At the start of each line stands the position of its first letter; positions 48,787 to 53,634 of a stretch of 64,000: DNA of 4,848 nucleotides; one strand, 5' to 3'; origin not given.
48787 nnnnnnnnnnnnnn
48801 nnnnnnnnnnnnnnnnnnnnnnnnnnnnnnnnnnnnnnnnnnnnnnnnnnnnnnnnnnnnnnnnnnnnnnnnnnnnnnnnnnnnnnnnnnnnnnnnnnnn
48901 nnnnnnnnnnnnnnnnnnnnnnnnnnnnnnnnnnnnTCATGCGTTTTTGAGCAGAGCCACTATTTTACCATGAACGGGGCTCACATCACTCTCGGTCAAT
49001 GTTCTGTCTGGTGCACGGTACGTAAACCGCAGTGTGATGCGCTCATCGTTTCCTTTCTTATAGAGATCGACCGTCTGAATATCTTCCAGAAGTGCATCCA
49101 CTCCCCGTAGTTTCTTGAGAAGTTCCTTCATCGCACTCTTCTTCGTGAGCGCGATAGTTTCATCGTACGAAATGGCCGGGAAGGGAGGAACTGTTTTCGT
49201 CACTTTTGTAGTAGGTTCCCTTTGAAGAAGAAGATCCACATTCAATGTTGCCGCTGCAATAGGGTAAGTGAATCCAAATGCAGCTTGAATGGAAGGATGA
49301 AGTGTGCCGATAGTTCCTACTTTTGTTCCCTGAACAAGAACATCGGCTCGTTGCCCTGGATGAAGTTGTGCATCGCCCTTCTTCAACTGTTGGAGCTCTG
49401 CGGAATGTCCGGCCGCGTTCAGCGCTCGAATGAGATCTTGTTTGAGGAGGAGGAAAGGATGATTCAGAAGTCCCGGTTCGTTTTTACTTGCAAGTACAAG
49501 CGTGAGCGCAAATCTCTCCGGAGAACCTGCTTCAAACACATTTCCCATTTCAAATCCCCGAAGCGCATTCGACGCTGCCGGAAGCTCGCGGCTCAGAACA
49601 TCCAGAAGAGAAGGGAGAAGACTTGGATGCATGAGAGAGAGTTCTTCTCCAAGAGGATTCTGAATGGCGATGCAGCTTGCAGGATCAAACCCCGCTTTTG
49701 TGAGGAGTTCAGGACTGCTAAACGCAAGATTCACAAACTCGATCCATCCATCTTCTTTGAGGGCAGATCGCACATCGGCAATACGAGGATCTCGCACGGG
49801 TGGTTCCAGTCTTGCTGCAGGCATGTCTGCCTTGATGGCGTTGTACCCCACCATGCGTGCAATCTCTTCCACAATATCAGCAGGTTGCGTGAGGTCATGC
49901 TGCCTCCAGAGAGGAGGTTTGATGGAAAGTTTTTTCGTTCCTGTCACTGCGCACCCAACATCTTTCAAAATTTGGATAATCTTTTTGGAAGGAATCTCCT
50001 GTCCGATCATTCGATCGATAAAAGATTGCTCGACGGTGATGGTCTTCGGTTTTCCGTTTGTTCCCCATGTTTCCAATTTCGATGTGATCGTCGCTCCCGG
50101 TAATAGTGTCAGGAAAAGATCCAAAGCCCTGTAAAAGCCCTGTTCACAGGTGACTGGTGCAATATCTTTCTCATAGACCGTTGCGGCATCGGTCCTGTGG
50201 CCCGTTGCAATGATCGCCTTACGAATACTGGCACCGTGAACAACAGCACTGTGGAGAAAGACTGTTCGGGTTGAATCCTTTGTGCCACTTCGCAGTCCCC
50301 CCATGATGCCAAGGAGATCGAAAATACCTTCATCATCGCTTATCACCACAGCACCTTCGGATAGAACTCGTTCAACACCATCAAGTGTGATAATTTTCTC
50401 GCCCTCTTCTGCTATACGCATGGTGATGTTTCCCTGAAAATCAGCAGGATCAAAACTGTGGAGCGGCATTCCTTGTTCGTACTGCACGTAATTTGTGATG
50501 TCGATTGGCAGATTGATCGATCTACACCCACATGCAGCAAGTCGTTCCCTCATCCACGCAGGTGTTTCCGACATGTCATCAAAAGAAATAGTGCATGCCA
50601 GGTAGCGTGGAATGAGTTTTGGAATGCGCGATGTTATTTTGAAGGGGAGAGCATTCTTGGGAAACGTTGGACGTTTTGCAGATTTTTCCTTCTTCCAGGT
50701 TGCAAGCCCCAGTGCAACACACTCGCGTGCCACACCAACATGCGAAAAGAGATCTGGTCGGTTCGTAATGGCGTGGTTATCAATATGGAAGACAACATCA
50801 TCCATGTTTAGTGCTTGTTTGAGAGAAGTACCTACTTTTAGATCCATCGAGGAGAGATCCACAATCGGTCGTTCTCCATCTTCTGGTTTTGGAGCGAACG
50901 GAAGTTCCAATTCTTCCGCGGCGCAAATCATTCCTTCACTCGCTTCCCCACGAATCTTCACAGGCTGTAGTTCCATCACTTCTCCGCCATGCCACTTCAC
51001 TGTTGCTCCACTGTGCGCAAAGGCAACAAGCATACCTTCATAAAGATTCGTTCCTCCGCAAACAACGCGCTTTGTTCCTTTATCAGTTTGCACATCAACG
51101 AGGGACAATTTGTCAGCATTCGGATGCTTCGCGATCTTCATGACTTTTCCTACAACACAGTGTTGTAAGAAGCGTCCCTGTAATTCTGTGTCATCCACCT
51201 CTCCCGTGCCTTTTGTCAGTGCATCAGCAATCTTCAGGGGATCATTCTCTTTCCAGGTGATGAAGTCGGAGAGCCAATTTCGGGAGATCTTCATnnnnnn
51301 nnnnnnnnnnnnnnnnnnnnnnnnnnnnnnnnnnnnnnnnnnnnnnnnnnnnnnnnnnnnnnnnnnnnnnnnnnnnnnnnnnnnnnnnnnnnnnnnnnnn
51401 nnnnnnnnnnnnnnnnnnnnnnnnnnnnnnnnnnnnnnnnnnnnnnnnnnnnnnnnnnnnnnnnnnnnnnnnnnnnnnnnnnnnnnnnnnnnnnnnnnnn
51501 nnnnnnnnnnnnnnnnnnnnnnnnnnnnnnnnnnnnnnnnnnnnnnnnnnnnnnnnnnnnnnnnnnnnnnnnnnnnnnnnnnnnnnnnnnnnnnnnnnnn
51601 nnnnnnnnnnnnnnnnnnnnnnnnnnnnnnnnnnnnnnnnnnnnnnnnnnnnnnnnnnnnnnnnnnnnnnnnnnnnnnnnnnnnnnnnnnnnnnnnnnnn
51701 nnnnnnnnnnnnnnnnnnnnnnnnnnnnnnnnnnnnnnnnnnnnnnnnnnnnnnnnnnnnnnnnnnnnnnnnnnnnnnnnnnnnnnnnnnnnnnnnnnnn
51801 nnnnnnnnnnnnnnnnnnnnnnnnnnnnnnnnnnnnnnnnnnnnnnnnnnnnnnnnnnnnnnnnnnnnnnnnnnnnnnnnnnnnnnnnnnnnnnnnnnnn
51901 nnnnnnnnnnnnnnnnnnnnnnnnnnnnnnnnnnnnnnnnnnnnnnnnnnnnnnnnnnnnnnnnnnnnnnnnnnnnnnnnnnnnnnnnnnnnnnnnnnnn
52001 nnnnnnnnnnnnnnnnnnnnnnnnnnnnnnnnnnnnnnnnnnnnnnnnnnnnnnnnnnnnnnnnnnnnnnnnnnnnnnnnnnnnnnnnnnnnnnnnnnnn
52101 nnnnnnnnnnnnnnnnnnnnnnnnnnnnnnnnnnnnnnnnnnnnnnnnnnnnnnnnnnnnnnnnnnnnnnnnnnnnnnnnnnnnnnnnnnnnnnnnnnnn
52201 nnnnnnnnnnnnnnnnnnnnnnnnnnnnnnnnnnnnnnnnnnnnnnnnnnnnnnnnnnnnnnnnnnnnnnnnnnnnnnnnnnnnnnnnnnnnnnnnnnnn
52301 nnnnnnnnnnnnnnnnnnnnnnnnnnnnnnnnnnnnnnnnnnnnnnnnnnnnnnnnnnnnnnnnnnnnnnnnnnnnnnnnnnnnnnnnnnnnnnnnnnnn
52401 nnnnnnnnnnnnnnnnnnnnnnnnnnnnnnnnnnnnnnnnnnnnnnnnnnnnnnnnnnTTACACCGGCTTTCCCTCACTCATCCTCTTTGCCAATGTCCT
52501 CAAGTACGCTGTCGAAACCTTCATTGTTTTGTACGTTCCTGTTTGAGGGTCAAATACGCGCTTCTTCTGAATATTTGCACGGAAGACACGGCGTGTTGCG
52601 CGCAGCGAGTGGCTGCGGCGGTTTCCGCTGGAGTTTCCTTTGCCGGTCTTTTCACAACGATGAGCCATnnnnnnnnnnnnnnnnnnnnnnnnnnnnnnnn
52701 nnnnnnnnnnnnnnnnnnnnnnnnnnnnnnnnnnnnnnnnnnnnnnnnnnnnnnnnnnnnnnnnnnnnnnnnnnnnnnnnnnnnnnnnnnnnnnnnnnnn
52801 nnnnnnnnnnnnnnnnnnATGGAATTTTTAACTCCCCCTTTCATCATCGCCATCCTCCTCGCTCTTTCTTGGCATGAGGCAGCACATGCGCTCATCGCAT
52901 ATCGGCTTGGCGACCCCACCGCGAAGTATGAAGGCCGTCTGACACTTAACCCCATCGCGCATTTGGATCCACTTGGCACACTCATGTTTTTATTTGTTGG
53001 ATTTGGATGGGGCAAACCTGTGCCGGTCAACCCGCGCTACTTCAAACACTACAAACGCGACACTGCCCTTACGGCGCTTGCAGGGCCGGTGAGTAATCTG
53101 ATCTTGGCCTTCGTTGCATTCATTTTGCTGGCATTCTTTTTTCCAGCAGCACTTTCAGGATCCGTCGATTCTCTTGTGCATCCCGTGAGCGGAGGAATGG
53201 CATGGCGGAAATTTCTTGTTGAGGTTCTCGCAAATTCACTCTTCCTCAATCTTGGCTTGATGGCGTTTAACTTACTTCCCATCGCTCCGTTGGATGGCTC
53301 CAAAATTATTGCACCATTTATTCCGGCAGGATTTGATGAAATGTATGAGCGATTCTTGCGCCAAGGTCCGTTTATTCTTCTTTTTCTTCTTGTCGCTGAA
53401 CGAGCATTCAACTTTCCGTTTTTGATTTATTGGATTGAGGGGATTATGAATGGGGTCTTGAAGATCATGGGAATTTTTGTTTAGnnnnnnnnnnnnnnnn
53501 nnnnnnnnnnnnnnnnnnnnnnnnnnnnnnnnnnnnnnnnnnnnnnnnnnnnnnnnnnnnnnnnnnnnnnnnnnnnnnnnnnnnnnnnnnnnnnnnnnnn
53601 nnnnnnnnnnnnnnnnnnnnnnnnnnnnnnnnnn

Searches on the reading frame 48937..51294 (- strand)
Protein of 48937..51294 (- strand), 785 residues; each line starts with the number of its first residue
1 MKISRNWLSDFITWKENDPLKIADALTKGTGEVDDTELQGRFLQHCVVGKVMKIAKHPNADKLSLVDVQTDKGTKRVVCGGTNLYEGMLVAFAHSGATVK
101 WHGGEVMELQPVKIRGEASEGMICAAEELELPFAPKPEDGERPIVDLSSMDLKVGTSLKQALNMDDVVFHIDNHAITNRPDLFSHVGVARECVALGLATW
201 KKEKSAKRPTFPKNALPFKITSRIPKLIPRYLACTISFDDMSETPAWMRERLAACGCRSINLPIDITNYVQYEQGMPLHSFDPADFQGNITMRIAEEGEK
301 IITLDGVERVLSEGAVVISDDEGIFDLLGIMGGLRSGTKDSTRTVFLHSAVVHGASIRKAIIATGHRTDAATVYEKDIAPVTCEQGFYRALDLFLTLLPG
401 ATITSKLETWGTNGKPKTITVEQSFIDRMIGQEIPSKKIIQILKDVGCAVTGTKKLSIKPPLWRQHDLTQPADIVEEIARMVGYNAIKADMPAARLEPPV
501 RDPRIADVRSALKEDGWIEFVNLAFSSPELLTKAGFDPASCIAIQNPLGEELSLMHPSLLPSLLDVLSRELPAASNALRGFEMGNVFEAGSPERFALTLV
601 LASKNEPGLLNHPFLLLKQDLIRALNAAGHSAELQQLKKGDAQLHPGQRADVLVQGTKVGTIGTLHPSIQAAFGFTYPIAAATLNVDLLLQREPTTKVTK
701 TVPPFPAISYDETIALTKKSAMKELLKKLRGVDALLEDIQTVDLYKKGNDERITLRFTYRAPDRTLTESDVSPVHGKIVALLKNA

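Call 48: search_protein_families(library=pfam, proteins=[window:48937-51294:-], max_evalue=0.0001)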
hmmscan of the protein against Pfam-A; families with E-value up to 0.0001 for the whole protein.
window:48937-51294:- (785 aa): 5 families
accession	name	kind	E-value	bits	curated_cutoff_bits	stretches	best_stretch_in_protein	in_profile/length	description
PF03483.22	B3_4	-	1.2e-45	155.7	29.3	1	229-397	3-172/174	B3/4 domain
PF17759.6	tRNA_synthFbeta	-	1.8e-30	106.5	22.4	1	505-685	22-213/214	Phenylalanyl tRNA synthetase beta chain CLM domain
PF03484.21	B5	-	4.6e-17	62.4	28.6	1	419-484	1-67/67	tRNA synthetase B5 domain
PF01588.26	tRNA_bind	-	5.2e-16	59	27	1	47-128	2-76/96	Putative tRNA binding domain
PF03147.19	FDX-ACB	-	1.4e-11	45.1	31.1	1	703-784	1-87/94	Ferredoxin-fold anticodon binding domain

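Call 60: find_encoding_contigs(protein=window:48937-51294:-, flank=10000, max_places=4)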
Protein window:48937-51294:- (785 aa): 1 contig read that carries it; 1 place shown.
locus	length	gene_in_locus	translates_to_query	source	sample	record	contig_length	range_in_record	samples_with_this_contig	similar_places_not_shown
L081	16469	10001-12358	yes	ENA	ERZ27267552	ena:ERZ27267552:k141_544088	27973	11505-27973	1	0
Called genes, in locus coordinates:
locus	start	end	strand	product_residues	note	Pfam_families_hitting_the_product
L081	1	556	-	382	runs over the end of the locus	PF13439:Glyco_transf_4, PF00534:Glycos_transf_1, PF13692:Glyco_trans_1_4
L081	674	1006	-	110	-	PF10066:DUF2304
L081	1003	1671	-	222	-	PF00535:Glycos_transf_2, PF12804:NTP_transf_3 (weak), PF13641:Glyco_tranf_2_3 (weak)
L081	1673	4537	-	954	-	-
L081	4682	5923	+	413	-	PF00266:Aminotran_5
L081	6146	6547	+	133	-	PF01592:NifU_N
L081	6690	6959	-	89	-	-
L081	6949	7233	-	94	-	-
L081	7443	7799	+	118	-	-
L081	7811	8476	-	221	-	PF02163:Peptidase_M50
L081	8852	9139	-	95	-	-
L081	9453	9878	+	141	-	-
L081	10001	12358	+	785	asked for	PF01588:tRNA_bind, PF03483:B3_4, PF03484:B5, PF17759:tRNA_synthFbeta, PF03147:FDX-ACB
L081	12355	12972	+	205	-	PF01923:Cob_adeno_trans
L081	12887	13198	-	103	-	-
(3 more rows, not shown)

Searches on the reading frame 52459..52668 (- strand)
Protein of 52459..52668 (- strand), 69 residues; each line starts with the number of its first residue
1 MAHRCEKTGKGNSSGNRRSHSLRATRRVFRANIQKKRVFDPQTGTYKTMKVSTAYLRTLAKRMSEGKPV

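Call 37: search_protein_families(library=pfam, proteins=[window:52459-52668:-], max_evalue=0.0001)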
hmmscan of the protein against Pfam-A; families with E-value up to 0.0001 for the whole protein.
window:52459-52668:- (69 aa): 1 family
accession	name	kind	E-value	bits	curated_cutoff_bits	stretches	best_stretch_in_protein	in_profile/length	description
PF00830.24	Ribosomal_L28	-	1.1e-18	67.4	27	1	4-61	2-59/60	Ribosomal L28 family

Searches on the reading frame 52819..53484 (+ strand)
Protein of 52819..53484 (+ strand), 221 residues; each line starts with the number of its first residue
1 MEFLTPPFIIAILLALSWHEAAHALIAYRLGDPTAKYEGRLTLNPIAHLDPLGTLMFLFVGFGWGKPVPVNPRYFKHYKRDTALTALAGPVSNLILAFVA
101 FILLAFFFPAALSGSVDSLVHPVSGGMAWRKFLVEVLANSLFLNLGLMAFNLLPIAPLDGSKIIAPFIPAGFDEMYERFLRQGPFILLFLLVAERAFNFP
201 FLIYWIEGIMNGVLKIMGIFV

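Call 50: search_protein_families(library=pfam, proteins=[window:52819-53484:+], max_evalue=0.0001)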
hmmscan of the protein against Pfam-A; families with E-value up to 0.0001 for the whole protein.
window:52819-53484:+ (221 aa): 1 family
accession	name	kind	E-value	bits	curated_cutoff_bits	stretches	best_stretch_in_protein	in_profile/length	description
PF02163.28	Peptidase_M50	-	5.2e-11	42.7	27.2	1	8-186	2-216/221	Peptidase family M50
